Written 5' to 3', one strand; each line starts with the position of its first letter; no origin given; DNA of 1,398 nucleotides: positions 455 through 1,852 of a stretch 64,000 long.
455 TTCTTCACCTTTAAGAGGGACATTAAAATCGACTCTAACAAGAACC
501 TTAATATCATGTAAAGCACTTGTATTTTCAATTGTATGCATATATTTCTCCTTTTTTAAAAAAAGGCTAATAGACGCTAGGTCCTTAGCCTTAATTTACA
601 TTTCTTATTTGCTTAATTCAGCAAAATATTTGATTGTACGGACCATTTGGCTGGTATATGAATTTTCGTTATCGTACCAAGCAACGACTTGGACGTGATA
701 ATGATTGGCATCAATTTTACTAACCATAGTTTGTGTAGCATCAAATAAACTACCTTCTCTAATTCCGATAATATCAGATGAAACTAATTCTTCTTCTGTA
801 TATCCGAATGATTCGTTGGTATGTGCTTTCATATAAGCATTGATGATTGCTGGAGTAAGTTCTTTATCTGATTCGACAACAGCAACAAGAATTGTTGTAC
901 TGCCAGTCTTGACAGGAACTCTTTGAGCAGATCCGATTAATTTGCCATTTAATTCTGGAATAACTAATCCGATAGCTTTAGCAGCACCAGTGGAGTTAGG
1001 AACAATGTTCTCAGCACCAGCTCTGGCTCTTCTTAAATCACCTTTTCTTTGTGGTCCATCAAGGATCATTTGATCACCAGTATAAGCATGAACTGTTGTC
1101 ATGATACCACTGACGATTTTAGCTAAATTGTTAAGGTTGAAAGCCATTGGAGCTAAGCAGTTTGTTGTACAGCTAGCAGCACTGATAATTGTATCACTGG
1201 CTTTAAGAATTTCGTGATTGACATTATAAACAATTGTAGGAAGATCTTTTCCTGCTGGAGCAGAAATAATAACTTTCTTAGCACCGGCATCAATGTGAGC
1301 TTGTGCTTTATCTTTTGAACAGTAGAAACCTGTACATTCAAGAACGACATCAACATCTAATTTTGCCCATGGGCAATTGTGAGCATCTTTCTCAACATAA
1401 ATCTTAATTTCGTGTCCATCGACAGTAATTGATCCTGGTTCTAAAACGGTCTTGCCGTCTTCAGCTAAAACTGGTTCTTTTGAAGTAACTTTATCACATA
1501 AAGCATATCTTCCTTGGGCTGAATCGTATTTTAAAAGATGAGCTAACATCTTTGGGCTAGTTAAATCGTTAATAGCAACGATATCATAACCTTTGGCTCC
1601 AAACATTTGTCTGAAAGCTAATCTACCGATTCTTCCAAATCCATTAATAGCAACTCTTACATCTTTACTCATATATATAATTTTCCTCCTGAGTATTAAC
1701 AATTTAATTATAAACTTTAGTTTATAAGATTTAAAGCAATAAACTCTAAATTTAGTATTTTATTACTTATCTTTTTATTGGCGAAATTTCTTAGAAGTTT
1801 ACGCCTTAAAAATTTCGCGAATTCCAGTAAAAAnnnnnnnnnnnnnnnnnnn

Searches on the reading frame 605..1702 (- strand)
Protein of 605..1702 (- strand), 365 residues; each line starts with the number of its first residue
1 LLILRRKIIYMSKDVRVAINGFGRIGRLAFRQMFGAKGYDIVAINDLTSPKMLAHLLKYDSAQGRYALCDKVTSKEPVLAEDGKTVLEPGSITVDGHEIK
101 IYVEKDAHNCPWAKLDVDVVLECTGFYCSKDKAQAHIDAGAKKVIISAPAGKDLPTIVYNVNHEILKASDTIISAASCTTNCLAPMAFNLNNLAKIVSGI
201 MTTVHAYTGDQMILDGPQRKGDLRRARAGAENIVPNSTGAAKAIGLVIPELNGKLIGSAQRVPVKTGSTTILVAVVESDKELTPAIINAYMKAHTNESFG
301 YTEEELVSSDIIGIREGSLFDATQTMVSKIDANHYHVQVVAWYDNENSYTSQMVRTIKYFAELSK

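Call 50: search_protein_families(library=padloc, alignment_id=A5, max_evalue=0.00001)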
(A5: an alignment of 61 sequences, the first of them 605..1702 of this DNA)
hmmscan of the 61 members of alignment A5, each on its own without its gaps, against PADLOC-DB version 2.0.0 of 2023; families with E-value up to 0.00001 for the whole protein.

A. member 1, window:605-1702:- (365 aa): 0 families

B. families by the number of members that match (of 61 scanned): 30 families (the first 25 are shown)
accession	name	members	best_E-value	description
PDLC04140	mad8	3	1.7e-16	mads_8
PDLC04135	mad3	2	7.5e-35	mads_3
PDLC02926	HTH_VI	2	9e-17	-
PDLC03665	Control_protein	2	2.4e-14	control protein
PDLC03954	RmrA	2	6e-09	-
PDLC02335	AbiLi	2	1.6e-07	AbiLi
PDLC03952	RmrA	2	3.9e-07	-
PDLC03947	RmrA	2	1.9e-06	-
PDLC03944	RmrA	2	3.7e-06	-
PDLC04606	PDC-M37B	1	5.3e-40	-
PDLC04605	PDC-M37B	1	8.5e-35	-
PDLC02373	dCTPase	1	1.7e-33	-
PDLC03838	DolB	1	3.7e-32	-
PDLC02980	AriA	1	1.9e-13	-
PDLC03664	Control_protein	1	1.9e-11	control protein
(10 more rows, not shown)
